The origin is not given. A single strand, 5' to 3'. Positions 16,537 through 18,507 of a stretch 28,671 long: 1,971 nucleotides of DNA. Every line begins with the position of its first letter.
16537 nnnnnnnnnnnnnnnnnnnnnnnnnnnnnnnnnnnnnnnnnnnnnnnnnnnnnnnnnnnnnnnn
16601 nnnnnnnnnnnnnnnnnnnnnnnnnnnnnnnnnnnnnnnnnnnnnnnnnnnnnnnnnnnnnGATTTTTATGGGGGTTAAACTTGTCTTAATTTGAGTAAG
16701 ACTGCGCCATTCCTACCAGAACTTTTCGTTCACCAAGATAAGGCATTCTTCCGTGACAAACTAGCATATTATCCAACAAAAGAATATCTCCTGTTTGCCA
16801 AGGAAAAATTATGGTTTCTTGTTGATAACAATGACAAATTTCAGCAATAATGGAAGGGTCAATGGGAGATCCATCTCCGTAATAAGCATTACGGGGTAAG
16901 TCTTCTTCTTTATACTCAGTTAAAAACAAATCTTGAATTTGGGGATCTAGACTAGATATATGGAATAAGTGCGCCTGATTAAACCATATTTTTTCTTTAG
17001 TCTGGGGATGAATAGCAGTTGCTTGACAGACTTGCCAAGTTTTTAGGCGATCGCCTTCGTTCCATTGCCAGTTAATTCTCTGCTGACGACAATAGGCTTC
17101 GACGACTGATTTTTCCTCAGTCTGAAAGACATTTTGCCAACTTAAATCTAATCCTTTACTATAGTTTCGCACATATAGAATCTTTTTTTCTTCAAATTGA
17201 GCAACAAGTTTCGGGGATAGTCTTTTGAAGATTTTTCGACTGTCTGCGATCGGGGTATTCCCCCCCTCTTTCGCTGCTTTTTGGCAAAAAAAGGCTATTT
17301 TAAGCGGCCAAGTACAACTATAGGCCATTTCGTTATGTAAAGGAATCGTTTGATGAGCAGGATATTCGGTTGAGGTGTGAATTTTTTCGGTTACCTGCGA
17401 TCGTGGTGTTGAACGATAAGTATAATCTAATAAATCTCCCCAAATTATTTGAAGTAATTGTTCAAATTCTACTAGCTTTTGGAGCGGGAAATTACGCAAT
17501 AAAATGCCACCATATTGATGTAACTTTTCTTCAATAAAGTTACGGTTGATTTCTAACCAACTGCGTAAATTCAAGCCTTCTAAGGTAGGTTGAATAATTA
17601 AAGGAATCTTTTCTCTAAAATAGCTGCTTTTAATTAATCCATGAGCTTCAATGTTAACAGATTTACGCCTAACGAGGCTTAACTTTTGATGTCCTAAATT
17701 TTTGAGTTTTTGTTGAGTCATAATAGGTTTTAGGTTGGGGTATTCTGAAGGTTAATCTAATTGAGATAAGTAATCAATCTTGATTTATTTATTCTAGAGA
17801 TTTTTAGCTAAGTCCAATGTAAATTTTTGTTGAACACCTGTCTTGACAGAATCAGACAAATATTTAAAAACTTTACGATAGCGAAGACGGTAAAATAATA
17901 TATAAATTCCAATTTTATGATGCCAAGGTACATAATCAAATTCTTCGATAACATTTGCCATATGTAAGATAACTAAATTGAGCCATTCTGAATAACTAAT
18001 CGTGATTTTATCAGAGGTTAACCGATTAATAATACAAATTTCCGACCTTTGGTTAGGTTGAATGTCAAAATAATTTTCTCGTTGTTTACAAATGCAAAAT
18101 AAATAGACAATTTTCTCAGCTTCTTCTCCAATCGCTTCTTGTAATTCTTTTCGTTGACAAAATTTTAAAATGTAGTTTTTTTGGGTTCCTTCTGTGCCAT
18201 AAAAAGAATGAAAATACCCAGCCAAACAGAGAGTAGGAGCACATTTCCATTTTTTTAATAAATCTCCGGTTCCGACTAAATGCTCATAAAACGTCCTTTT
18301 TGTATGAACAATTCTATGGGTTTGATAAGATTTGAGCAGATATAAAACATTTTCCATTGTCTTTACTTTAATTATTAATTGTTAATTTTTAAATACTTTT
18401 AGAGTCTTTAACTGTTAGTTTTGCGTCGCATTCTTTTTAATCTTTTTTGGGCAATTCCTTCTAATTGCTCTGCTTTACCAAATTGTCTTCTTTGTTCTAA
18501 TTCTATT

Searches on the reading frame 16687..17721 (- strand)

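Call 4: search_protein_families(library=pfam, proteins=[window:16687-17721:-], max_evalue=0.001)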
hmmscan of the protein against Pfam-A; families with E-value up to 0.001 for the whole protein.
window:16687-17721:- (344 aa): 1 family
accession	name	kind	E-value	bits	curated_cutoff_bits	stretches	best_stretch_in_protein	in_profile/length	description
PF02668.22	TauD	-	3.8e-42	145.5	27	1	48-337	12-265/267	Taurine catabolism dioxygenase TauD, TfdA family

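Call 43: search_protein_families(library=ncbifam, proteins=[window:16687-17721:-], max_evalue=0.00001)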
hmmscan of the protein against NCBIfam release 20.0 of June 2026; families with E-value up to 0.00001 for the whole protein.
window:16687-17721:- (344 aa): 1 family
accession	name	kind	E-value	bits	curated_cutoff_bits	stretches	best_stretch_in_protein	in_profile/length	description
TIGR02410.1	carnitine_TMLD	equivalog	3.1e-07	30.2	268.3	0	62-229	119-282/362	trimethyllysine dioxygenase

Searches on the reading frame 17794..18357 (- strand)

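Call 4: search_protein_families(library=pfam, proteins=[window:17794-18357:-], max_evalue=0.001)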
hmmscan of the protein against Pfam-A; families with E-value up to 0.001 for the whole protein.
window:17794-18357:- (187 aa): 1 family
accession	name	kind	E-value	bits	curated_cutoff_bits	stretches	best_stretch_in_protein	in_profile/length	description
PF20680.3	DUF6817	-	2.2e-25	89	25.2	1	8-91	2-84/85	Domain of unknown function (DUF6817)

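Call 43: search_protein_families(library=ncbifam, proteins=[window:17794-18357:-], max_evalue=0.00001)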
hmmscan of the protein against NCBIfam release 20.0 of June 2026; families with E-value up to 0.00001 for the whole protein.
window:17794-18357:- (187 aa): 0 families
